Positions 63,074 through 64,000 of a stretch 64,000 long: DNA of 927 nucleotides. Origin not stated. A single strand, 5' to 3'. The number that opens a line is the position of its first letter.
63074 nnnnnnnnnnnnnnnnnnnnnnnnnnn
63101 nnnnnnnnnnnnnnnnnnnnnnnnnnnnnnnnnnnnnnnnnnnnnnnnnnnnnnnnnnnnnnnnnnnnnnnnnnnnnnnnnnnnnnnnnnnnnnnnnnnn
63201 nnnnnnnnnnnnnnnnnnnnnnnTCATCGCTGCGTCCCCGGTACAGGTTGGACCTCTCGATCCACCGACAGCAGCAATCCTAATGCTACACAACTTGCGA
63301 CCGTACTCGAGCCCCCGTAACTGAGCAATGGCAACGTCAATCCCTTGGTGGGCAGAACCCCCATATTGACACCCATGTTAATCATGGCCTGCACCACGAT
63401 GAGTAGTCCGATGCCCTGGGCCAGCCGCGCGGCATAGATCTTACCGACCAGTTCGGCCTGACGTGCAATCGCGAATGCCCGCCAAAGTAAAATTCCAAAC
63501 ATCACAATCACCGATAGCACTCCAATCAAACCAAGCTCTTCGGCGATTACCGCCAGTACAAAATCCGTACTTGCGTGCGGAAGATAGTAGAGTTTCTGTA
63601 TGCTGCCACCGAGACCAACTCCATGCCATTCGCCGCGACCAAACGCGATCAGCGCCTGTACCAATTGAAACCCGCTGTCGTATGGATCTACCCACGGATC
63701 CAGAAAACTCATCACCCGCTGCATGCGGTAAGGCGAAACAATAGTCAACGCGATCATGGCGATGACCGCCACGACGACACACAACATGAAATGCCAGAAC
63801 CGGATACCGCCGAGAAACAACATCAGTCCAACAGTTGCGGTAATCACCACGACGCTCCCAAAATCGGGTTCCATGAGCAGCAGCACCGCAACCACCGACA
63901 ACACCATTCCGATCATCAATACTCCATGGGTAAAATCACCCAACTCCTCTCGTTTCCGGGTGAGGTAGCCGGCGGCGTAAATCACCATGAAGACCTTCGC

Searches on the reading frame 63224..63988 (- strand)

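Call 86: search_protein_families(library=pfam, proteins=[window:63224-63988:-], max_evalue=0.01)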
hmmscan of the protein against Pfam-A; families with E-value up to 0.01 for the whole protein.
window:63224-63988:- (254 aa): 1 family
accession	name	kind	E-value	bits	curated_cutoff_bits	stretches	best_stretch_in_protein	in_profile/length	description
PF01098.24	FTSW_RODA_SPOVE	-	2.6e-74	250.8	26.4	1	1-246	112-354/356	Cell cycle protein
